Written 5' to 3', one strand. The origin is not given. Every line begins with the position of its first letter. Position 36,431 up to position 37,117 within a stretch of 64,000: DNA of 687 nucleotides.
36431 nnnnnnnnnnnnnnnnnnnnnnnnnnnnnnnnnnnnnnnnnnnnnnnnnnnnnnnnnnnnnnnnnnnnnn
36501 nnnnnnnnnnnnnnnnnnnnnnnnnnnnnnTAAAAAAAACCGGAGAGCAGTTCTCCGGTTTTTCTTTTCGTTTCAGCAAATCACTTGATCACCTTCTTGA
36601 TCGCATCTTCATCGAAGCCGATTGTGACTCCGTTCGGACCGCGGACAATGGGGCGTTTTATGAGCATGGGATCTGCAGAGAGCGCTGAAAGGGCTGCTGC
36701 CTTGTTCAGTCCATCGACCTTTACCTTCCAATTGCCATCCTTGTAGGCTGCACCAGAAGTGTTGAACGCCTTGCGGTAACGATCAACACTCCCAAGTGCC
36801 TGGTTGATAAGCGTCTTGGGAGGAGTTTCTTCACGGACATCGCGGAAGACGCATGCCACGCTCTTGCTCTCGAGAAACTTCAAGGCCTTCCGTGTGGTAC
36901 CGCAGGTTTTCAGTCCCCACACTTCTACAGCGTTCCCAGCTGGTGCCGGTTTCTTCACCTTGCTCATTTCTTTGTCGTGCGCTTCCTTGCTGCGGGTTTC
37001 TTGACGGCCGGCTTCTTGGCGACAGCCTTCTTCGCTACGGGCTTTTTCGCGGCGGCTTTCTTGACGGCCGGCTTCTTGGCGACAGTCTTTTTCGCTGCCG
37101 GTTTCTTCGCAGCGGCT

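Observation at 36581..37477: Histone H1-like Lys/Ala repeat protein translationally coupled (ATGA overlap) to an ArsC/Spx-family redox protein, with a GTGAC-N5-GTCAC palindrome in its promoter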

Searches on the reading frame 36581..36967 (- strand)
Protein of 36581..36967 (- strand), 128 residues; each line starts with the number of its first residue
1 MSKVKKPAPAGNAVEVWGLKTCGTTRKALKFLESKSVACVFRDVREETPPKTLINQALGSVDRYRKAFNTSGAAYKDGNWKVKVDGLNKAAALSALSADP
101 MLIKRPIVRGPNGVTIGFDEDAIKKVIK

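Call 3: search_protein_families(library=pfam, proteins=[window:36581-36967:-], max_evalue=0.1)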
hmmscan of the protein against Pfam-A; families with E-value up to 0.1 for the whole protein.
window:36581-36967:- (128 aa): 2 families
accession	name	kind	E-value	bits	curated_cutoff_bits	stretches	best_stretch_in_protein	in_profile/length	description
PF03960.21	ArsC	-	3.1e-15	56.7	24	1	19-125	3-78/79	ArsC family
PF00462.30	Glutaredoxin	-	0.074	13.7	22.9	0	14-47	1-34/60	Glutaredoxin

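Call 4: search_protein_families(library=ncbifam, proteins=[window:36581-36967:-], max_evalue=0.1)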
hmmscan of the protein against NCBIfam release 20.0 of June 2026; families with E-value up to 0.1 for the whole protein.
window:36581-36967:- (128 aa): 10 families
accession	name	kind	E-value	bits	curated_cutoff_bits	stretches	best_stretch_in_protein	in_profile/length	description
TIGR01617.1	arsC_related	subfamily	3.3e-19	69.3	75.05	1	15-127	2-116/117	Spx/MgsR family RNA polymerase-binding regulatory protein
NF008107.0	PRK10853.1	equivalog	9.2e-12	45.1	121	1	13-127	2-116/119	ArsC family reductase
TIGR01616.1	nitro_assoc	hypoth_equivalog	8.1e-08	32.4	109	1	21-127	10-113/126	nitrogenase-associated protein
TIGR00014.1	arsC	equivalog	2.6e-07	31.1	106.05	1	15-126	2-113/114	arsenate reductase (glutaredoxin)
NF002459.0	PRK01655.1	subfamily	1.4e-05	25.1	123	1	18-126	6-113/132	transcriptional regulator Spx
NF009210.0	PRK12559.1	equivalog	0.0021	18.1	159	1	20-127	8-114/131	transcriptional regulator SpxA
NF009885.0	PRK13344.1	equivalog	0.0043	17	152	1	15-125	3-112/132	transcriptional regulator Spx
NF041114.2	gluta_UXX_star_1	equivalog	0.0067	16.6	72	1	14-48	1-35/70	UXX-star selenoprotein family 1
NF008177.0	PRK10925.1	equivalog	0.062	13.1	363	1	51-107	100-156/206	superoxide dismutase [Mn]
TIGR02196.1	GlrX_YruB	hypoth_equivalog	0.074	13.6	88.55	0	14-47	2-35/74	glutaredoxin-like protein, YruB-family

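Call 6: find_homologous_proteins(query=window:36581-36967:-)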
Query window:36581-36967:- (128 aa): 28 proteins with E <= 0.001 among 68 candidates.
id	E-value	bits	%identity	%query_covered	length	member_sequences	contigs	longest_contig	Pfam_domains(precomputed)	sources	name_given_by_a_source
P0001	5.4e-78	277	100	100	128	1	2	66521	PF03960.22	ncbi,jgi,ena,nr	ncbi:MAG: transcriptional regulator [Ignavibacteria bacterium]|nr:MAG: transcriptional regulator [Ig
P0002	4.0e-62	225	82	100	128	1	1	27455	PF03960.22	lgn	-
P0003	1.4e-60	220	79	100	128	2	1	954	PF03960.22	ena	-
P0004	1.1e-45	172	60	97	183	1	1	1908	PF07382.17,PF03960.22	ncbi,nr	ncbi:MAG: Spx/MgsR family RNA polymerase-binding regulatory protein, partial [Bacteroidota bacterium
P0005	3.8e-45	171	67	93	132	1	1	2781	PF03960.22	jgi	jgi:arsenate reductase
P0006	9.1e-43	163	61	91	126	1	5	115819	PF03960.22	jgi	jgi:arsenate reductase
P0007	7.3e-41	157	62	98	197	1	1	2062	PF03960.22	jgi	-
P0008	1.3e-40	156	63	91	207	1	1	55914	PF03960.22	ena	-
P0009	1.6e-40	156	63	89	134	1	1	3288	PF03960.22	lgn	-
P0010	9.9e-40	153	60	88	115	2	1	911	PF03960.22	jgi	jgi:arsenate reductase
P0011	5.1e-39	151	59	91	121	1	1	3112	PF03960.22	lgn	-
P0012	1.4e-38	149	57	89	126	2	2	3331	PF03960.22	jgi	jgi:arsenate reductase (glutaredoxin)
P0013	2.1e-37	146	57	87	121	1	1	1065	PF03960.22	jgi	-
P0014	4.2e-37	145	58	91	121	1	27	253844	PF03960.22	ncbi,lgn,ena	-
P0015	1.2e-35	140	54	89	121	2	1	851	PF03960.22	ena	-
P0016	3.8e-34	135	54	89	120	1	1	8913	PF03960.22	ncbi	-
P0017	8.0e-32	128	51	89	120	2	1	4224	PF03960.22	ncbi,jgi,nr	ncbi:MAG: Spx/MgsR family RNA polymerase-binding regulatory protein [Chlorobi bacterium]|nr:Spx/MgsR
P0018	1.6e-31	127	48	91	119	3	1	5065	PF03960.22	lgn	-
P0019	1.7e-31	127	59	77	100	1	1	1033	PF03960.22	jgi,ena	-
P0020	2.9e-31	126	52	90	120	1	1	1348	PF03960.22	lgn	-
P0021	2.3e-30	123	51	90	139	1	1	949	PF03960.22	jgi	jgi:arsenate reductase (glutaredoxin)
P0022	3.4e-30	122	49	91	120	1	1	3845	PF03960.22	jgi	jgi:arsenate reductase (glutaredoxin)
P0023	4.1e-30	122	51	89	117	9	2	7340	PF03960.22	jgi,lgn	jgi:arsenate reductase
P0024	9.9e-29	118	50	89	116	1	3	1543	PF03960.22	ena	-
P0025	1.9e-28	117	46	91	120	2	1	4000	PF03960.22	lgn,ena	-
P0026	5.8e-25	105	51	89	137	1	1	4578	PF03960.22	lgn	-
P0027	7.8e-20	89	47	89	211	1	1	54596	PF03960.22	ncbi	-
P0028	1.4e-18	85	45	84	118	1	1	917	PF00462.31,PF03960.22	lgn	-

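Call 11: find_encoding_contigs(protein=P0002, flank=4000, max_places=3)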
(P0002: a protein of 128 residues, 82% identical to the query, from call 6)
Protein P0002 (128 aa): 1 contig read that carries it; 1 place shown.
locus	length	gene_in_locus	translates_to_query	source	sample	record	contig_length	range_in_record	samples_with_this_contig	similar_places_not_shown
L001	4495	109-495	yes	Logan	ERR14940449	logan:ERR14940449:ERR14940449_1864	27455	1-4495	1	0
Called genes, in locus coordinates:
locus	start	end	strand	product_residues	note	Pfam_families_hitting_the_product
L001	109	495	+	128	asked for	PF03960:ArsC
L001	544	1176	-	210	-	PF07009:NusG_II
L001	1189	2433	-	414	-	-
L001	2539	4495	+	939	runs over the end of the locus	PF02463:SMC_N (weak), PF13476:AAA_23 (faint), PF00005:ABC_tran (faint), PF13191:AAA_16 (faint), PF13304:AAA_21 (faint), PF13555:AAA_29 (faint), PF17760:UvrA_inter, PF17755:UvrA_DNA-bind, +1 more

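Call 12: find_encoding_contigs(protein=P0008, flank=4000, max_places=3)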
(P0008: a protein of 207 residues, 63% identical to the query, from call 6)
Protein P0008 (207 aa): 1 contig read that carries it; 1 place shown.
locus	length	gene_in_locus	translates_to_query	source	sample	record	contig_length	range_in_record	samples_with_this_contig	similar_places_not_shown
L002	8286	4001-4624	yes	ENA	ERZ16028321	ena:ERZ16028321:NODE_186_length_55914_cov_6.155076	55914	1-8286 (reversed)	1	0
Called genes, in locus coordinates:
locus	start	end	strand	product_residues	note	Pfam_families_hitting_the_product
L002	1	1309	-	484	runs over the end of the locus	PF14537:Cytochrom_c3_2 (faint), PF22113:Mtrc-MtrF_II-IV_dom (faint), PF14522:Cytochrome_C7 (faint), PF11783:Cytochrome_cB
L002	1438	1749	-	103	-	PF02922:CBM_48, PF16561:AMPK1_CBM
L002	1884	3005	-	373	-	PF01544:CorA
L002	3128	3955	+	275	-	PF00929:RNase_T, PF13482:RNase_H_2 (faint), PF16473:Rv2179c-like (faint), PF20600:ExoX-like_C (weak)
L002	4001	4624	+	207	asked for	PF03960:ArsC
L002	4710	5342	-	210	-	PF07009:NusG_II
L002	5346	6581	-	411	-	-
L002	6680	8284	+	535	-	?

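Call 15: find_encoding_contigs(protein=P0027, flank=5000, max_places=3)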
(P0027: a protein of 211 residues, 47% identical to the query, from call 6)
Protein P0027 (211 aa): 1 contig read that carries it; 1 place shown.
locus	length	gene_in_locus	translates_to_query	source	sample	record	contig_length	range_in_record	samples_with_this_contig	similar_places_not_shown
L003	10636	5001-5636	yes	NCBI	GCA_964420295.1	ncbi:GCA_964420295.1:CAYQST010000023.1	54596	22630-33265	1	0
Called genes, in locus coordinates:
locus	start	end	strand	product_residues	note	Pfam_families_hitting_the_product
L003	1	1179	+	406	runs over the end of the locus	-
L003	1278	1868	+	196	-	PF01725:Ham1p_like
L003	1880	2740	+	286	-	-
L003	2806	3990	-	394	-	PF00557:Peptidase_M24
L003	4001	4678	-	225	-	PF02492:cobW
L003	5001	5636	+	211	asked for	PF03960:ArsC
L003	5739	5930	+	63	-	PF01361:Tautomerase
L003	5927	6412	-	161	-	PF00731:AIRC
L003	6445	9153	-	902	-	-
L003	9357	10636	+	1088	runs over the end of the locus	PF00932:LTD, PF18942:DUF5689, PF13091:PLDc_2, PF18962:Por_Secre_tail (weak)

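Call 16: find_encoding_contigs(protein=P0006, flank=5000, max_places=3)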
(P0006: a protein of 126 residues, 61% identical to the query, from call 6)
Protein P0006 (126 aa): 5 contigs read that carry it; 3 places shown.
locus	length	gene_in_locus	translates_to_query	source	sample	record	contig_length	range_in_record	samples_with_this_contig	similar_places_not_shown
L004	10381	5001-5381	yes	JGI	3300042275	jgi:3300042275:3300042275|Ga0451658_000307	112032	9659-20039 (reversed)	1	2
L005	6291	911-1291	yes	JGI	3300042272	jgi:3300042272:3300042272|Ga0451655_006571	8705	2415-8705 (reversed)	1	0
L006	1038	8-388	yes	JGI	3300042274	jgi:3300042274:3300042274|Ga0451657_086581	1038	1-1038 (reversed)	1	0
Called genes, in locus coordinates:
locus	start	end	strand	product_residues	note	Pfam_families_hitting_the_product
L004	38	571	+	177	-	PF00578:AhpC-TSA, PF08534:Redoxin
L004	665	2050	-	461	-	PF14537:Cytochrom_c3_2 (faint), PF14522:Cytochrome_C7 (weak), PF11783:Cytochrome_cB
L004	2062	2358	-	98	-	PF02922:CBM_48 (weak), PF16561:AMPK1_CBM (weak)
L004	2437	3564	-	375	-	PF01544:CorA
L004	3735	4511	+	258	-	PF00929:RNase_T, PF13482:RNase_H_2 (faint), PF20600:ExoX-like_C (weak)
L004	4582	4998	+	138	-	-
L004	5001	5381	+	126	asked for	PF03960:ArsC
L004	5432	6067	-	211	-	PF07009:NusG_II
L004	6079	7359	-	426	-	-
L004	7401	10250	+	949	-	PF00005:ABC_tran (faint), PF02463:SMC_N (weak), PF13191:AAA_16 (faint), PF13304:AAA_21 (faint), PF13555:AAA_29 (faint), PF20703:nSTAND1 (faint), PF17760:UvrA_inter, PF17755:UvrA_DNA-bind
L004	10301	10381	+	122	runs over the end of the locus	PF00903:Glyoxalase, PF22677:Ble-like_N (weak)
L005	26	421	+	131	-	PF20600:ExoX-like_C (weak)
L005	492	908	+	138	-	-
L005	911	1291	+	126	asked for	PF03960:ArsC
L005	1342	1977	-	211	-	PF07009:NusG_II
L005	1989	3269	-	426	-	-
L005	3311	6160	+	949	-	PF00005:ABC_tran (faint), PF02463:SMC_N (weak), PF13191:AAA_16 (faint), PF13304:AAA_21 (faint), PF13555:AAA_29 (faint), PF20703:nSTAND1 (faint), PF17760:UvrA_inter, PF17755:UvrA_DNA-bind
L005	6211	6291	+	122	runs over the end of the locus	PF00903:Glyoxalase, PF22677:Ble-like_N (weak)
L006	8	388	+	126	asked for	PF03960:ArsC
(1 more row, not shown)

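Call 21: search_solved_structures(query=window:36581-36967:-, max_evalue=0.01, show_alignments=3)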
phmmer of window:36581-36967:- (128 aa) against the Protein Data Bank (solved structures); distinct sequences matched with E-value up to 0.01: 11.
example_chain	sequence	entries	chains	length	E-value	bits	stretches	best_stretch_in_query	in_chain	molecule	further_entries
2m46_A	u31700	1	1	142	2.9e-13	53.1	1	14-125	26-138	Arsenate reductase, putative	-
2kok_A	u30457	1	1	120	9.1e-08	35.4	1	9-119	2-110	arsenate reductase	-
3fz4_A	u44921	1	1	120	4.8e-07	33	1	20-118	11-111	Putative arsenate reductase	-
1rw1_A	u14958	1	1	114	1.2e-06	31.8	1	16-123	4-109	conserved hypothetical protein yffB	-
3gkx_A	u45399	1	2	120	3.8e-06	30.1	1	20-123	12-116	Putative ArsC family related protein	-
3l78_A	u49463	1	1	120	0.0018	21.5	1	80-125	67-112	Regulatory protein spx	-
6ghb_A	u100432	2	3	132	0.004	20.4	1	16-126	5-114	Regulatory protein Spx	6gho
1z3e_A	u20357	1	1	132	0.004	20.4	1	16-126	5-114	Regulatory protein spx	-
3gfk_A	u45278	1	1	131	0.0046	20.2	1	18-126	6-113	Regulatory protein spx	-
7f75_G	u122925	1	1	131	0.0046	20.2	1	18-126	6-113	transcriptional regulator Spx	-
2mu0_A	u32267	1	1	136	0.0067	19.6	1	8-121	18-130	Arsenate reductase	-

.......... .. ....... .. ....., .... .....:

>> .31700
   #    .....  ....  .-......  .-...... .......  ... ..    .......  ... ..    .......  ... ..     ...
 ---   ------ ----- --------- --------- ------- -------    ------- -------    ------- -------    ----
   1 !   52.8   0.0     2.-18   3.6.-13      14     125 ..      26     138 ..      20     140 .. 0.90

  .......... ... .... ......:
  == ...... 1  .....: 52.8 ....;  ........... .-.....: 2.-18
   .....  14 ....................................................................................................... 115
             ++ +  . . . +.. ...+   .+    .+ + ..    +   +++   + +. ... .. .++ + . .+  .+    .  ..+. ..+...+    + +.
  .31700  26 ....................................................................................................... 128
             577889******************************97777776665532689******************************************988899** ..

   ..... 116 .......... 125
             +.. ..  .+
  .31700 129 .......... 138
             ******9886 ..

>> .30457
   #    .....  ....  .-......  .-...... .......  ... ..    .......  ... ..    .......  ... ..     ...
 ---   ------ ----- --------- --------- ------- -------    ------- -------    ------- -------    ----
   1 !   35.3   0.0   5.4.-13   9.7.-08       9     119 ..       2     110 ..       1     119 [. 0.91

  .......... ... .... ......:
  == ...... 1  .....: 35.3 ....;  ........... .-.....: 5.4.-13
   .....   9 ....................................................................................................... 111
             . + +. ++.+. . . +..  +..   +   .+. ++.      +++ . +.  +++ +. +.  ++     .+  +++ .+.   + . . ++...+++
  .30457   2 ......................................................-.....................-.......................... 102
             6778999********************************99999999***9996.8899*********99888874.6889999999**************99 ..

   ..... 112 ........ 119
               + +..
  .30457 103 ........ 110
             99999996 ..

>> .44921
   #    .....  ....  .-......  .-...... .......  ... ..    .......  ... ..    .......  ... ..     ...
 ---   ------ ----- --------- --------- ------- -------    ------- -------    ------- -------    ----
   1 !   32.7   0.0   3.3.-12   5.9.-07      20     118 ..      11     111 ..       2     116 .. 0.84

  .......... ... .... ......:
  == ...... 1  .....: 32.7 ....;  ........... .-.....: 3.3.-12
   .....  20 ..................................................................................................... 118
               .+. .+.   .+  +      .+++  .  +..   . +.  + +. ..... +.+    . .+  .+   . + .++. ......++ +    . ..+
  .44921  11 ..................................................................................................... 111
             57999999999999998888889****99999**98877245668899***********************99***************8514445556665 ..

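Call 22: find_related_loci(query=A1, collection=genome_contigs, flank=3000)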
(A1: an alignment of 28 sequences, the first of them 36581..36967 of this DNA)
Query A1 (128 aa) in genome_contigs; peptide patterns used: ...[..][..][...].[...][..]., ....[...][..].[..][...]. (x = any residue, [..] = any of these).
43 stretches matched a pattern; 34 encode a relative of the query (tblastn E <= 1e-3); 34 distinct loci.
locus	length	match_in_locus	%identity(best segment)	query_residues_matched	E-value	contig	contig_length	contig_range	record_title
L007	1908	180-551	60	5-128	1e-52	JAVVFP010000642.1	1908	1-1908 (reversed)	MAG: Bacteroidota bacterium isolate TamC13-50 NODE_50241_length_1908_cov_3.354560, whole genome shotgun sequence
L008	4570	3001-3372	60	5-128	4e-50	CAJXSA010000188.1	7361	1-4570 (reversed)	MAG TPA_asm: uncultured Ignavibacteria bacterium isolate SRR6201696_bin.15_MetaBAT_v2.12.1_MAG genome assembly, contig:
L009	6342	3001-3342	62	15-128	6e-46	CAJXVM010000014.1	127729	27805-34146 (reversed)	MAG TPA_asm: uncultured Ignavibacteria bacterium isolate SRR6201696_bin.5_MetaBAT_v2.12.1_MAG genome assembly, contig: N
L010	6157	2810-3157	58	12-127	6e-43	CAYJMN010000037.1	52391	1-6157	MAG TPA_asm: uncultured Chromatiales bacterium isolate ERP124720_co1_202 genome assembly, contig: NODE_894_length_52391_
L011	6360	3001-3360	52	5-124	3e-39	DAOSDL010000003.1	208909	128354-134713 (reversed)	MAG TPA_asm: Bacteroidota bacterium isolate AMR_MDS_1832 NODE_40_length_208909_cov_11.504314, whole genome shotgun seque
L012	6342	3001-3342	54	14-127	4e-39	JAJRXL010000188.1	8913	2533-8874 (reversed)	MAG: Bacteroidetes bacterium isolate Dive96_bin3.154 k141_1380729, whole genome shotgun sequence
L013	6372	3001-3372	48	5-127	1e-38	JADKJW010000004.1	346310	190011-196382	MAG: Ignavibacteria bacterium isolate Vibo_18-Q3-R45-57_BATAC.435 tig00003018-10-3431620, whole genome shotgun sequence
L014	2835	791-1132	53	14-127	2e-38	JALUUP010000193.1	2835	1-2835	MAG: Bacteroidetes bacterium isolate 128-326_metabat1_scaf2bin.027 128-326_scaffold_23331_c1, whole genome shotgun seque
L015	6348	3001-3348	50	12-127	2e-38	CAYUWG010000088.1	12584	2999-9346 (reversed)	MAG TPA_asm: uncultured Chromatiales bacterium isolate SRP093185_co1_160 genome assembly, contig: NODE_3512_length_12584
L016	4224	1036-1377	51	14-127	3e-37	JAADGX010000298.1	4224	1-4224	MAG: Chlorobiota bacterium isolate M_MetaBat.140 contig-127_35981, whole genome shotgun sequence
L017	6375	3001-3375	50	5-127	3e-35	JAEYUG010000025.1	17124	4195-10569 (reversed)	MAG: Bacteroidetes bacterium isolate OH_CBlB_161 k127_174206, whole genome shotgun sequence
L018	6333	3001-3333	50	14-124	4e-33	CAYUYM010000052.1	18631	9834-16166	MAG TPA_asm: uncultured Chromatiales bacterium isolate SRP220891_co1_215 genome assembly, contig: NODE_5623_length_18631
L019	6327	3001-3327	45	14-127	5e-26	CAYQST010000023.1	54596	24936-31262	MAG TPA_asm: uncultured Chromatiales bacterium isolate SRP220891_co1_495 genome assembly, contig: NODE_1094_length_54596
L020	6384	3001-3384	39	2-128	1e-23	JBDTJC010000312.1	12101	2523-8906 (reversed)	MAG: Polyangiaceae bacterium isolate cluster2_bin.43 k127_5359608, whole genome shotgun sequence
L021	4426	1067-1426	52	5-124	3e-39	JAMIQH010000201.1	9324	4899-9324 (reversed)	MAG: Bacteroidota bacterium isolate RA_AS_metabat.63 k201_1024651, whole genome shotgun sequence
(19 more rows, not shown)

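Call 30: find_encoding_contigs(protein=P0003, flank=3000, max_places=3)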
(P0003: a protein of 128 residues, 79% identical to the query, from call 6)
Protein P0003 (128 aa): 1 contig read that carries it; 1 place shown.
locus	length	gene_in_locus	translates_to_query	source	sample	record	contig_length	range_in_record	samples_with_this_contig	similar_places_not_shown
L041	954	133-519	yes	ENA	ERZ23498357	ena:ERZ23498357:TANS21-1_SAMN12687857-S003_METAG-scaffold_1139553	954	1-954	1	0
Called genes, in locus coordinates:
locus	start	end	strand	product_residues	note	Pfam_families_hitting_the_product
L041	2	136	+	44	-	?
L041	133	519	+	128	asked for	PF03960:ArsC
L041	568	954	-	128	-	?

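Call 31: find_encoding_contigs(protein=P0005, flank=3000, max_places=3)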
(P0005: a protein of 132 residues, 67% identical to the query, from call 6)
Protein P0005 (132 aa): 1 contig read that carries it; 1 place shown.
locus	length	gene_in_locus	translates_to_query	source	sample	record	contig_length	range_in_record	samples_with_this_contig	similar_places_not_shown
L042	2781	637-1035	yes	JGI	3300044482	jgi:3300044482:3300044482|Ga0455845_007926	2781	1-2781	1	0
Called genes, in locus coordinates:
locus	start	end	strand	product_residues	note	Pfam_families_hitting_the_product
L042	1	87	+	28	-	?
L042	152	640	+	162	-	-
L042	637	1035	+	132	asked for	PF03960:ArsC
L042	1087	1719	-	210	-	PF07009:NusG_II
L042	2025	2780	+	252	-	?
